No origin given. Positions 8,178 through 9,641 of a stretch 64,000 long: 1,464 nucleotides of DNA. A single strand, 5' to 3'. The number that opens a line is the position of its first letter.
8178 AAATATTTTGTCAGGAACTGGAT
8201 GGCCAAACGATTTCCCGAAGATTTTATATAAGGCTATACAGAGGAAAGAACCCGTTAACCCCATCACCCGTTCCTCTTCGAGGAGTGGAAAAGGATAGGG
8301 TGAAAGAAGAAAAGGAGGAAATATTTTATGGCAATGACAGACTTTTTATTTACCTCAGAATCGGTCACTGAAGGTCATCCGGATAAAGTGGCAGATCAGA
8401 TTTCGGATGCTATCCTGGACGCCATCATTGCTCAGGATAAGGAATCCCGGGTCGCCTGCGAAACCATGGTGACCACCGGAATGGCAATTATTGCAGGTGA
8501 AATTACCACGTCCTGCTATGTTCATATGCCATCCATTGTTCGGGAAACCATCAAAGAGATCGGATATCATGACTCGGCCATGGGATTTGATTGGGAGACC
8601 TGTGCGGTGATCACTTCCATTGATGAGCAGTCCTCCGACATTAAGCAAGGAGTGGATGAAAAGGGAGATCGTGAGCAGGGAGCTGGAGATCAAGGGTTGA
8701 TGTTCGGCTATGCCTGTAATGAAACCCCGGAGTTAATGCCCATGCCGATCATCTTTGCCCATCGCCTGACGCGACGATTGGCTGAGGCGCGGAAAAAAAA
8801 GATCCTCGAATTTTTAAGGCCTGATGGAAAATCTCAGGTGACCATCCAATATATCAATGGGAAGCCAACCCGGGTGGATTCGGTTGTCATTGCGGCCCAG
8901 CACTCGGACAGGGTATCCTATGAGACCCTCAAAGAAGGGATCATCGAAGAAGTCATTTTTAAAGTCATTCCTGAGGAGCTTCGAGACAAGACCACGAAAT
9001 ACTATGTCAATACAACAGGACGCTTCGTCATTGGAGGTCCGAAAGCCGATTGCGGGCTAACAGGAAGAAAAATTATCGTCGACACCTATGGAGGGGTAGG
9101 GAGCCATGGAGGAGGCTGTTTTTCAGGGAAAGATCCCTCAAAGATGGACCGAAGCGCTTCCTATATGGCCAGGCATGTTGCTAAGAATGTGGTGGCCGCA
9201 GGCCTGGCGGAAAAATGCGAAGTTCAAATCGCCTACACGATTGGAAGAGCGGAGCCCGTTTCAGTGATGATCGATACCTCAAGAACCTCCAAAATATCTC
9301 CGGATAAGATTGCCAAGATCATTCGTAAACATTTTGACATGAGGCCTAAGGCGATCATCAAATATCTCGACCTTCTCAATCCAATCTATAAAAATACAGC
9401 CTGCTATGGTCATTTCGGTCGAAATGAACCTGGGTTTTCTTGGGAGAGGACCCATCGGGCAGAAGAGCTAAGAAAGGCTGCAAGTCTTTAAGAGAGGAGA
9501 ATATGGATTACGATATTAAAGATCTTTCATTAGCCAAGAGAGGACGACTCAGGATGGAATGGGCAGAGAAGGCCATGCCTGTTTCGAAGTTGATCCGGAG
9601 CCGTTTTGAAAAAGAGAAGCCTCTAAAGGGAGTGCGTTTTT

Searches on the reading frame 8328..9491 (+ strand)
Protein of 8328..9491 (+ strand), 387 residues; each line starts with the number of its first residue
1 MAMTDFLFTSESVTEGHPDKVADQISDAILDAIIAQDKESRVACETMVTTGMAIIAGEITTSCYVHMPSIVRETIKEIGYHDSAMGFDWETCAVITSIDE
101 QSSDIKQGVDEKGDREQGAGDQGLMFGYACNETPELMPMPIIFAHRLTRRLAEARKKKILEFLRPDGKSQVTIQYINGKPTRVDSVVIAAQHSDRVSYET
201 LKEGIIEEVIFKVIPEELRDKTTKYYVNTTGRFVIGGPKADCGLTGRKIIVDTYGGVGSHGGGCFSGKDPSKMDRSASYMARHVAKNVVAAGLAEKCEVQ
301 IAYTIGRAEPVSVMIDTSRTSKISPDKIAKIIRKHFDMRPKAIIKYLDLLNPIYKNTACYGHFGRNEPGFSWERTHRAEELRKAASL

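Call 58: find_homologous_proteins(query=window:8328-9491:+, max_evalue=1e-50)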
Query window:8328-9491:+ (387 aa): 8000 proteins with E <= 1e-50 among 8000 candidates; the best 120 are listed.
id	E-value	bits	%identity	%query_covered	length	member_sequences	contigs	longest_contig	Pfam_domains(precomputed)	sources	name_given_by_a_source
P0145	1.0e-257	872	100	99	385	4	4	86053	PF00438.26,PF02772.22,PF02773.22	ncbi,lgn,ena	-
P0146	5.1e-242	821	92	100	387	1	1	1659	PF00438.26,PF02772.22,PF02773.22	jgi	jgi:S-adenosylmethionine synthetase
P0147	8.1e-242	820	92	100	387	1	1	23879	PF00438.26,PF02772.22,PF02773.22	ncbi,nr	ncbi:MAG: methionine adenosyltransferase [Deltaproteobacteria bacterium RBG_19FT_COMBO_46_12]|nr:MAG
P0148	8.4e-242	820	92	100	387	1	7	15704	PF00438.26,PF02772.22,PF02773.22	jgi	-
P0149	1.4e-241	819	92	100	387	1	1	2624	PF00438.26,PF02772.22,PF02773.22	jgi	jgi:S-adenosylmethionine synthetase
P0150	3.7e-241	818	92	100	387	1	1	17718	PF00438.26,PF02772.22,PF02773.22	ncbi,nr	ncbi:MAG: methionine adenosyltransferase [Deltaproteobacteria bacterium RBG_16_47_11]|nr:MAG: methio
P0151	4.2e-241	818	92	100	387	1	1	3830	PF00438.26,PF02772.22,PF02773.22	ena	-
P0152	4.3e-241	817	91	100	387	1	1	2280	PF00438.26,PF02772.22,PF02773.22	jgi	jgi:S-adenosylmethionine synthetase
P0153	6.2e-241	817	92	100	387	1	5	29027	PF00438.26,PF02772.22,PF02773.22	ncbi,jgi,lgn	jgi:S-adenosylmethionine synthetase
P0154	7.1e-241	817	92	100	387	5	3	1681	PF00438.26,PF02772.22,PF02773.22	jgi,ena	-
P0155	1.5e-240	816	92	99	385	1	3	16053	PF00438.26,PF02772.22,PF02773.22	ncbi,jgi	-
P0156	1.8e-240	815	92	99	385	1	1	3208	PF00438.26,PF02772.22,PF02773.22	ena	-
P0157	3.2e-240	815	92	100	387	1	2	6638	PF00438.26,PF02772.22,PF02773.22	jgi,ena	jgi:S-adenosylmethionine synthetase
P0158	3.6e-240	814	91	100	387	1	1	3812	PF00438.26,PF02772.22,PF02773.22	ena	-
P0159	4.4e-240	814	93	100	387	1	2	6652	PF00438.26,PF02772.22,PF02773.22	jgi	jgi:S-adenosylmethionine synthetase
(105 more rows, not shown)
